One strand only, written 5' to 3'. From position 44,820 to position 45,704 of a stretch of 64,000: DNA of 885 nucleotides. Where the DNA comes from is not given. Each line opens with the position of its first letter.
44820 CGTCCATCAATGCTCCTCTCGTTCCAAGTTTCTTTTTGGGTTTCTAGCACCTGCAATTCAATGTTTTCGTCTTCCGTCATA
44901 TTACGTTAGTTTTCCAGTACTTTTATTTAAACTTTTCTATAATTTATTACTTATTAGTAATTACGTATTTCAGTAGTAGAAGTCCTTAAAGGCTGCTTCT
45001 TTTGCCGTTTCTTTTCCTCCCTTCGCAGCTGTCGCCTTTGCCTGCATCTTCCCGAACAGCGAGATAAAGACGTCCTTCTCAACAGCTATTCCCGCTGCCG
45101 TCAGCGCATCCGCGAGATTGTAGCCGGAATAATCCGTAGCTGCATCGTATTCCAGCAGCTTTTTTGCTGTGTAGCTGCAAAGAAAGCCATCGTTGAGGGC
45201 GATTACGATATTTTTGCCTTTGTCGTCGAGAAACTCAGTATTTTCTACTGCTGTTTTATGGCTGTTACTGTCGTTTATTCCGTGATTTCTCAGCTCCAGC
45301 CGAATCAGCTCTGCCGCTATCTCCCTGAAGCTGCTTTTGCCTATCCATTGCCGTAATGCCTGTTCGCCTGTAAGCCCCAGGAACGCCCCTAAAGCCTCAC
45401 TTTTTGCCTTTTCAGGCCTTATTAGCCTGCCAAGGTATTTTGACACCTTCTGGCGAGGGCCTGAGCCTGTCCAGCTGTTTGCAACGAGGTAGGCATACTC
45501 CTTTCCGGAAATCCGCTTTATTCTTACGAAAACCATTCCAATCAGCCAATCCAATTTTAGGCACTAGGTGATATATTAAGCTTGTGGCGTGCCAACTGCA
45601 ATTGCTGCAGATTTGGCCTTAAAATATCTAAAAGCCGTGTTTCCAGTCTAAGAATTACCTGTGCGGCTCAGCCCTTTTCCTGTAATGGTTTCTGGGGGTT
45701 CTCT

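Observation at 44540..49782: Co-directional island of orphan genes with individual leaderless promoters, interrupted by the 5S rRNA gene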

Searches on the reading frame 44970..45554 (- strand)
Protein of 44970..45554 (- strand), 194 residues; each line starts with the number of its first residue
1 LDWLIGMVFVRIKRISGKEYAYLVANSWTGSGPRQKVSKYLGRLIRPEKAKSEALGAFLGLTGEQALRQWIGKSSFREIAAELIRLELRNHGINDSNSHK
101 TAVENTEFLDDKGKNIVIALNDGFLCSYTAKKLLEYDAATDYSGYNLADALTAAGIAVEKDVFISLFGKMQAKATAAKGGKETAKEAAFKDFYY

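Call 4: search_protein_families(library=pfam, proteins=[window:44970-45554:-], max_evalue=0.1)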
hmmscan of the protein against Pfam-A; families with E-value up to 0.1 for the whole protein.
window:44970-45554:- (194 aa): 0 families

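Call 5: search_protein_families(library=padloc, proteins=[window:44970-45554:-], max_evalue=0.1)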
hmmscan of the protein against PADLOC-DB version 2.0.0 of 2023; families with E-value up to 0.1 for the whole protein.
window:44970-45554:- (194 aa): 1 family
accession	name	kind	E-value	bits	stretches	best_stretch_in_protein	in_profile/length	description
PDLC00959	Cas7e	-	0.005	14.9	1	35-177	35-175/325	"CRISPR-associated protein Cas7/Cse4/CasC, subtype I-E/ECOLI"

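Call 6: search_protein_families(library=ncbifam, proteins=[window:44970-45554:-], max_evalue=0.1)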
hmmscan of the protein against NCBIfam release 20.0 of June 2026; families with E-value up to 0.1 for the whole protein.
window:44970-45554:- (194 aa): 2 families
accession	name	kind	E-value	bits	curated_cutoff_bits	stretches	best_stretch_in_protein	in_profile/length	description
TIGR01869.1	casC_Cse4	exception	0.019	14.9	178.05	1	35-177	35-175/325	type I-E CRISPR-associated protein Cas7/Cse4/CasC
NF002557.0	PRK02122.1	subfamily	0.02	13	384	1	103-187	284-360/653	glucosamine-6-phosphate deaminase-like protein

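Call 11: search_protein_families(library=phrogs, proteins=[window:44970-45554:-], max_evalue=0.1)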
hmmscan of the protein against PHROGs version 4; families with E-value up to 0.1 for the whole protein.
window:44970-45554:- (194 aa): 1 family
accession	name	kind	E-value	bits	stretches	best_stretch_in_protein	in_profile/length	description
phrog_20261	-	unknown function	0.04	15.1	1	131-168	12-46/56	-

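Call 61: find_related_loci(query=A7, collection=metagenome_contigs, flank=10000)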
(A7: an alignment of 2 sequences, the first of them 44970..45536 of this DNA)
Query A7 (188 aa) in metagenome_contigs; peptide patterns used: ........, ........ (x = any residue, [..] = any of these).
79 stretches matched a pattern; 11 encode a relative of the query (tblastn E <= 1e-3); 11 distinct loci.
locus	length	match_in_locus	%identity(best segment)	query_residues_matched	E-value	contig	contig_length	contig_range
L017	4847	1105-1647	73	1-188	6e-86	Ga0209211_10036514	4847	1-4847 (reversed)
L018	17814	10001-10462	41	1-164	2e-34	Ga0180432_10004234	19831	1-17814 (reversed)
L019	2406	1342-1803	42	1-164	2e-34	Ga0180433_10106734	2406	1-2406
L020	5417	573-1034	40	1-164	3e-31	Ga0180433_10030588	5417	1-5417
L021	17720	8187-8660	36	2-164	3e-30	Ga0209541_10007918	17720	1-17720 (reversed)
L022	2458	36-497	36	1-164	9e-28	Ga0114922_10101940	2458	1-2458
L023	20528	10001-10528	36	1-183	2e-26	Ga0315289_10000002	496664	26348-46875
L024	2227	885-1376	34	1-164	1e-25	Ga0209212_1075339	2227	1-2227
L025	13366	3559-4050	34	1-164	1e-25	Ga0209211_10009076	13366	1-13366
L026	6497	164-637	33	2-164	7e-23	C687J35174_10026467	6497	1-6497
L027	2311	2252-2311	70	2-21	6e-5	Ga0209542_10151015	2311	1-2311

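Call 62: find_homologous_proteins(query=A7, max_evalue=0.001)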
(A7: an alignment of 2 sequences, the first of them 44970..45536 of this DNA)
Query A7 (2 sequences) (188 aa, profile of the alignment): 141 proteins with E <= 0.001 among 8000 candidates; the best 120 are listed.
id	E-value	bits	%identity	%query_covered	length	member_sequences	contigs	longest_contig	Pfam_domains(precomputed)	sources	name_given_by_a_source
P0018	3.0e-123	427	73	100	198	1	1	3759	-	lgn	-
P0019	1.8e-113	395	100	100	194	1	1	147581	-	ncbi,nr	ncbi:hypothetical protein HYU16_00425 [Candidatus Woesearchaeota archaeon]|nr:hypothetical protein [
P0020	2.3e-100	353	77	100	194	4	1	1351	-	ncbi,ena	ncbi:MAG: hypothetical protein AABX69_04010 [Nanoarchaeota archaeon]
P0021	2.6e-100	352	81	100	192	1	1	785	-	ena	-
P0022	3.4e-100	352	82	100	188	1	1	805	-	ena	-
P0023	5.7e-100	351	78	100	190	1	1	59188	-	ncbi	-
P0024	2.0e-98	346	77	100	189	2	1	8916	-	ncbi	-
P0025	1.7e-96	340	75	100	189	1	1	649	-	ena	-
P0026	1.8e-94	333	80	100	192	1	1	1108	-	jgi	jgi:hypothetical protein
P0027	1.4e-93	330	71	100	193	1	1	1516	-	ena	-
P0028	6.9e-93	328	81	100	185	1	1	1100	-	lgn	-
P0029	3.0e-92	326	77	100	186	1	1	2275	-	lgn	-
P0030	4.1e-92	326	74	100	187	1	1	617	-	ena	-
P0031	4.7e-92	325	78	100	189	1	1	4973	-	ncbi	-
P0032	3.9e-90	319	74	100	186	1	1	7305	-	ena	-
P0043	5.3e-86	306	72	100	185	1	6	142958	-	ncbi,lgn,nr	ncbi:hypothetical protein HYV83_00710 [Candidatus Woesearchaeota archaeon]|nr:hypothetical protein [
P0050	8.6e-83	295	70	100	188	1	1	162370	-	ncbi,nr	ncbi:hypothetical protein HYU17_02755 [Candidatus Woesearchaeota archaeon]|nr:hypothetical protein [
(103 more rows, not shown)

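Call 67: search_protein_families(library=pfam, alignment_id=A8, max_evalue=1)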
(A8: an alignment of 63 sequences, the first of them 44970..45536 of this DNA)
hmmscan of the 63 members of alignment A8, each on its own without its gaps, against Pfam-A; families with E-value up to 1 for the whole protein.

A. member 1, window:44970-45536:- (188 aa): 1 family
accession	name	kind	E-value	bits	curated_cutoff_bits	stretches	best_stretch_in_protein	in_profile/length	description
PF00562.33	RNA_pol_Rpb2_6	-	0.14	11.7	23.4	1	133-175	76-117/373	RNA polymerase Rpb2, domain 6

B. families by the number of members that match (of 63 scanned): 29 families (the first 25 are shown)
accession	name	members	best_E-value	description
PF04122.17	CW_binding_2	7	0.023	Cell wall binding domain 2 (CWB2)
PF00562.33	RNA_pol_Rpb2_6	6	0.053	RNA polymerase Rpb2, domain 6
PF19691.4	DUF6192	4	0.013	Family of unknown function (DUF6192)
PF04778.17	LMP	3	0.01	LMP repeated region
PF12552.13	DUF3741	3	0.19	Protein of unknown function (DUF3741)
PF10209.14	DUF2340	2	0.0038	Uncharacterized conserved protein (DUF2340)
PF23916.1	TIM-barrel_EndoS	2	0.0054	Endo-beta-N-acetylglucosaminidase EndoS TIM-barrel domain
PF04571.19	Lipin_N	2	0.035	lipin, N-terminal conserved region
PF19529.4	DUF6057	2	0.057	Family of unknown function (DUF6057)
PF12698.13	ABC2_membrane_3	2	0.06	ABC-2 family transporter protein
PF11382.13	MctB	1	0.008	Copper transport outer membrane protein, MctB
PF03088.22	Str_synth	1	0.018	Strictosidine synthase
PF13847.12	Methyltransf_31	1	0.025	Methyltransferase domain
PF01658.22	Inos-1-P_synth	1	0.028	Myo-inositol-1-phosphate synthase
PF06544.18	Prp3_C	1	0.067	Small nuclear ribonucleoprotein Prp3, C-terminal domain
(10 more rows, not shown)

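Call 68: search_solved_structures(query=A8, max_evalue=10, show_alignments=2)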
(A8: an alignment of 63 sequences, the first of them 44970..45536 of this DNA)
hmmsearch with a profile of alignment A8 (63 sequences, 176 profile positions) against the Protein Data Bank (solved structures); distinct sequences matched with E-value up to 10: 11.
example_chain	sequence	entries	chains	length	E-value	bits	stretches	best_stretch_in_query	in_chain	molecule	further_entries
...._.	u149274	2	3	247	0.61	13.6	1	33-99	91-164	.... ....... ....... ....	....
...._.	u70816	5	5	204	0.66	13.5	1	12-57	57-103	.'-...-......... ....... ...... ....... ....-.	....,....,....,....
6e4t_B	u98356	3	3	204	0.66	13.5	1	12-57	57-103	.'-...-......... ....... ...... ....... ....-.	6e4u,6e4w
5t5t_B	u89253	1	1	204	0.66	13.5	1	12-57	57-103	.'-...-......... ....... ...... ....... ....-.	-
6c9f_B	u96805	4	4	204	0.66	13.5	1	12-57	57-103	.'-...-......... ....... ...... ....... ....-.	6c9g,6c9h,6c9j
3l3b_A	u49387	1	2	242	0.73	13.4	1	73-110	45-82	Es1 family protein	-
4zhx_B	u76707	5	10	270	1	12.9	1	12-57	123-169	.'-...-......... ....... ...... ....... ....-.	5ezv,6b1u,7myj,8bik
4cfe_B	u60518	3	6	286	1.1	12.8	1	12-57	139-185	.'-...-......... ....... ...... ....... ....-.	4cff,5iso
4reh_A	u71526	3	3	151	1.2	12.6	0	139-159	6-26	Major latex-like protein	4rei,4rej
1x0p_A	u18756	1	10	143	1.3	12.6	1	23-58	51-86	hypothetical protein Tll0078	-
8i98_A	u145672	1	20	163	1.6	12.2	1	23-58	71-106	Tll0078 protein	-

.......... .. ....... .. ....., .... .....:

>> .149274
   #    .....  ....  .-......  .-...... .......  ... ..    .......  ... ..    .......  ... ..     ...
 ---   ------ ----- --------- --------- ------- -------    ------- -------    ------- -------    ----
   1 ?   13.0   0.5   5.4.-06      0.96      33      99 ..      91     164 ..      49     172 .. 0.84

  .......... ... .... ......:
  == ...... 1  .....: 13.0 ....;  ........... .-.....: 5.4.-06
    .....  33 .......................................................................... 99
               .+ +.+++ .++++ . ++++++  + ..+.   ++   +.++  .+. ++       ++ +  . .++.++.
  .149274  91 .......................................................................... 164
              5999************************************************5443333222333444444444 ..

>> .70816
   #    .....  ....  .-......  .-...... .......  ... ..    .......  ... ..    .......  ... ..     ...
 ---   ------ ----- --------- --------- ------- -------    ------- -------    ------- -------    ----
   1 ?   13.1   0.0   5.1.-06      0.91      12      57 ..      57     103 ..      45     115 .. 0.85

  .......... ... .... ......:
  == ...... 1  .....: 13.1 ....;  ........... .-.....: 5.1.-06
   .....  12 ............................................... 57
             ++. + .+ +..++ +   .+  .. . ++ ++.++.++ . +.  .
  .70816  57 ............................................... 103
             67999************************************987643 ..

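Call 75: predict_structure(alignment_id=A8)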
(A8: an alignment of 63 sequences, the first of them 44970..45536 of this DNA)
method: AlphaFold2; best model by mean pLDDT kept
length: 188 residues; sequences in the alignment: 63
mean_pLDDT: 89.2   pTM: 0.80
mean pLDDT of the five models: 89.2, 88.0, 86.8, 85.4, 84.3
residues with pLDDT >= 90: 139; 70-90: 31; 50-70: 17; < 50: 1
segments of 3 or more residues with pLDDT < 50: none
pLDDT, mean of each block of 10 residues (from residue 1): 94 96 93 96 94 93 94 95 87 83 93 96 95 88 95 93 87 60 54
secondary structure, 60 per line:
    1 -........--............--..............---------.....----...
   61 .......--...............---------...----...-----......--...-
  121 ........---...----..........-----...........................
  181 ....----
elements in order: E2-9 E12-23 E26-39 H49-53 H58-67 H70-84 E94-96 E101-103 E109-114 E117-119 H121-128 H139-148 H154-184

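Call 77: fold_search(model_id=the predicted structure, library=pdb)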
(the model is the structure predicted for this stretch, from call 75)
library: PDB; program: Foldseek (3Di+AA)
matches with E <= 10: 373; with E <= 0.001: 0
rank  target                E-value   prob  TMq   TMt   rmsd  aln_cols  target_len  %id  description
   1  1nd4_A                1.6e-01  0.08  0.16  0.13  17.9       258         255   10  Crystal structure of aminoglycoside-3'-phosphotransferase-IIa (released 2003-09-16)
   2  3qic                  3.7e-01  0.15  0.19  0.10  13.9       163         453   15  The structure of human glucokinase E339K mutation (released 2011-06-01)
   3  3h1v                  3.9e-01  0.14  0.19  0.10  14.2       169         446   15  Human glucokinase in complex with a synthetic activator (released 2009-10-06)
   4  3idh                  4.2e-01  0.15  0.20  0.10  13.7       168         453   14  Human pancreatic glucokinase in complex with glucose (released 2010-07-28)
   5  4l3q                  5.3e-01  0.13  0.19  0.10  13.8       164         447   13  Crystal structure of glucokinase-activator complex (released 2013-07-24)
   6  7wnu_A                6.6e-01  0.04  0.09  0.04  18.4        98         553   16  Mycobacterium tuberculosis Rnase J complex with 7nt RNA (released 2023-01-25)
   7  9qos_A                7.5e-01  0.04  0.15  0.12  19.4       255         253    7  APH(3')-IIb with an inhibitor (released 2026-02-11)
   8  1v4s                  8.4e-01  0.10  0.18  0.09  16.2       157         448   13  Crystal structure of human glucokinase (released 2004-03-30)
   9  5z5b_A                8.9e-01  0.12  0.25  0.28  11.4       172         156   11  Crystal structure of Tk-PTP in the G95A mutant form (released 2018-06-27)
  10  7z1z_D                8.9e-01  0.05  0.17  0.14  18.5       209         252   11  MVV strand transfer complex (STC) intasome in complex with LEDGF/p75 at 3.5 A resolution (released 2022-05-11)
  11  9dei_I                9.4e-01  0.09  0.11  0.11  11.2        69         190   14  Trypanosoma brucei mitochondrial RNA-editing catalytic complex 1, U-deletion (RECC1) (released 2026-01-21)
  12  1jva_B                1.0e+00  0.16  0.10  0.05   6.4        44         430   16  CRYSTAL STRUCTURE OF THE VMA1-DERIVED ENDONUCLEASE BEARING THE N AND C EXTEIN PROPEPTIDES (released 2002-08-29)
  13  4ep5                  1.0e+00  0.11  0.17  0.20  13.0       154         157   11  Thermus thermophilus RuvC structure (released 2012-11-14)
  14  4usg_A                1.1e+00  0.51  0.16  0.38   2.7        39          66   18  Crystal structure of PC4 W89Y mutant complex with DNA (released 2015-03-18)
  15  9rmx_B                1.1e+00  0.04  0.12  0.10  19.4       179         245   12  CryoEM reconstruction of integrase filament at the lumen of native HIV-1 cores (box size 34.2 nm) (released 2025-12-10)
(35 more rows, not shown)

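Call 83: find_encoding_contigs(protein=P0023, flank=10000, max_places=2)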
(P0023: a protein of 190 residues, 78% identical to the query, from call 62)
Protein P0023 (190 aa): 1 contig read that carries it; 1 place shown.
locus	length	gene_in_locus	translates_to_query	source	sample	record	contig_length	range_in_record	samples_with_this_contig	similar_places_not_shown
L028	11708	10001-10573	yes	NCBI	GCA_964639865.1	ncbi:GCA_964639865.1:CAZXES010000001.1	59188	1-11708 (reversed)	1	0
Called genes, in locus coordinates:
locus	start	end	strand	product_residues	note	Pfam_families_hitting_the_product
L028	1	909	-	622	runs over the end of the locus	PF26626:DUF8201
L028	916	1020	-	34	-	-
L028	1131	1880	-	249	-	PF00483:NTP_transferase, PF01128:IspD (weak), PF12804:NTP_transf_3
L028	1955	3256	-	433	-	PF03721:UDPG_MGDP_dh_N, PF00984:UDPG_MGDP_dh, PF03720:UDPG_MGDP_dh_C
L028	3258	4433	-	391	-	-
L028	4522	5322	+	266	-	PF00483:NTP_transferase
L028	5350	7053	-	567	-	PF00413:Peptidase_M10 (weak)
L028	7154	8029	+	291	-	-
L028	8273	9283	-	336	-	PF13489:Methyltransf_23 (weak), PF13847:Methyltransf_31, PF08241:Methyltransf_11, PF08242:Methyltransf_12, PF13649:Methyltransf_25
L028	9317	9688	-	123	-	-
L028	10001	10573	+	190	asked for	-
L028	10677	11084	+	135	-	-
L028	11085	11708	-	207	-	?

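Call 84: find_encoding_contigs(protein=P0043, flank=10000, max_places=1)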
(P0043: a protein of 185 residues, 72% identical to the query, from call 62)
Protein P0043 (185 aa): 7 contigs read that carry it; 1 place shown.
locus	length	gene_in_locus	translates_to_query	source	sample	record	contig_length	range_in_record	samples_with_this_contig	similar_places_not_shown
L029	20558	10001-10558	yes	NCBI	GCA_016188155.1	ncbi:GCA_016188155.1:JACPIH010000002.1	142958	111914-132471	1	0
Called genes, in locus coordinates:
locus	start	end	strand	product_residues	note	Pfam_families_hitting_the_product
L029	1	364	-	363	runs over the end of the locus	PF02779:Transket_pyr, PF02780:Transketolase_C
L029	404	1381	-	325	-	PF00676:E1_dh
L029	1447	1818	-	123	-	PF00892:EamA, PF10639:TMEM234 (weak)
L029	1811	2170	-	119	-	-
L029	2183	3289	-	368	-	PF00155:Aminotran_1_2 (weak), PF01041:DegT_DnrJ_EryC1, PF01212:Beta_elim_lyase (weak), PF00266:Aminotran_5 (weak)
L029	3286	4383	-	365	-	PF01041:DegT_DnrJ_EryC1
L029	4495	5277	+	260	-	PF00535:Glycos_transf_2, PF10111:Glyco_tranf_2_2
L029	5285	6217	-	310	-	PF00106:adh_short (weak), PF01073:3Beta_HSD, PF01370:Epimerase, PF02719:Polysacc_synt_2 (faint), PF04321:RmlD_sub_bind, PF16363:GDP_Man_Dehyd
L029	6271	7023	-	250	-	PF00483:NTP_transferase, PF01128:IspD (weak), PF12804:NTP_transf_3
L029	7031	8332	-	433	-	PF03721:UDPG_MGDP_dh_N, PF00984:UDPG_MGDP_dh, PF03720:UDPG_MGDP_dh_C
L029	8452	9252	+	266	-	PF00483:NTP_transferase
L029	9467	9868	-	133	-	-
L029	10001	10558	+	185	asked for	-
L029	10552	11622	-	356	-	PF05833:NFACT_N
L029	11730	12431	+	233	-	-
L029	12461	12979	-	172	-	PF13207:AAA_17 (weak), PF13238:AAA_18, PF13671:AAA_33 (faint)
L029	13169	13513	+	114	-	PF27854:Heavy_Cys_CGP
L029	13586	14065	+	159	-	PF13560:HTH_31 (faint), PF01381:HTH_3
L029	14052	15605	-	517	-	PF13231:PMT_2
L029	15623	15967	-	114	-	PF13828:DUF4190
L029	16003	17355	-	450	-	PF13506:Glyco_transf_21, PF13641:Glyco_tranf_2_3, PF00535:Glycos_transf_2, PF13632:Glyco_trans_2_3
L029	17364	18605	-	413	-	PF13506:Glyco_transf_21, PF00535:Glycos_transf_2, PF01644:Chitin_synth_1 (faint), PF10111:Glyco_tranf_2_2 (weak), PF13641:Glyco_tranf_2_3, PF03142:Chitin_synth_2, PF13632:Glyco_trans_2_3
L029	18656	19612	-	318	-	PF01170:UPF0020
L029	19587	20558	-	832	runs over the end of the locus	PF00521:DNA_topoisoIV, PF03989:DNA_gyraseA_C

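Call 85: find_encoding_contigs(protein=P0050, flank=10000, max_places=1)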
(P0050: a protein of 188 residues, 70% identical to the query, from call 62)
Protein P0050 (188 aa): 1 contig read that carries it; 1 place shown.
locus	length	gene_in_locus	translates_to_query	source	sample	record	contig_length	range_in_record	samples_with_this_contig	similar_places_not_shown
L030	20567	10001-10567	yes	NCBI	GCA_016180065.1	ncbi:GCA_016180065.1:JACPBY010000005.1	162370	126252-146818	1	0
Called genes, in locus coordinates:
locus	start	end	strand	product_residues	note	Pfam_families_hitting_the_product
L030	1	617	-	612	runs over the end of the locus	PF02366:PMT (weak), PF13231:PMT_2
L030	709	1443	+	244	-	PF00535:Glycos_transf_2, PF13641:Glyco_tranf_2_3 (weak)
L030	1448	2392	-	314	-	PF01073:3Beta_HSD, PF01370:Epimerase, PF02719:Polysacc_synt_2 (faint), PF04321:RmlD_sub_bind, PF16363:GDP_Man_Dehyd, PF07993:NAD_binding_4 (faint), PF13460:NAD_binding_10 (weak)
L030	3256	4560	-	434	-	-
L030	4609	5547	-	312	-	PF00106:adh_short (weak), PF01073:3Beta_HSD, PF01370:Epimerase, PF02719:Polysacc_synt_2 (faint), PF04321:RmlD_sub_bind, PF07993:NAD_binding_4 (faint), PF16363:GDP_Man_Dehyd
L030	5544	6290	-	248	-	PF00483:NTP_transferase, PF01128:IspD (weak), PF12804:NTP_transf_3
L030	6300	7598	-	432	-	PF03721:UDPG_MGDP_dh_N, PF00984:UDPG_MGDP_dh, PF03720:UDPG_MGDP_dh_C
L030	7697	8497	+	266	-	PF00483:NTP_transferase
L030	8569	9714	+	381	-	-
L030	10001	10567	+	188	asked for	-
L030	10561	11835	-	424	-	PF05833:NFACT_N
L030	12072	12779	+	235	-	-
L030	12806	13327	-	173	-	PF01078:Mg_chelatase (weak), PF00004:AAA (faint), PF13207:AAA_17 (weak), PF13238:AAA_18, PF13671:AAA_33 (faint)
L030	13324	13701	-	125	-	PF01894:YjbQ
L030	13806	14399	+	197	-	PF12840:HTH_20, PF13412:HTH_24 (weak), PF24267:HVO_1552_C (weak)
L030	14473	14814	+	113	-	PF27854:Heavy_Cys_CGP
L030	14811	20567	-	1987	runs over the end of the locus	PF07705:CARDB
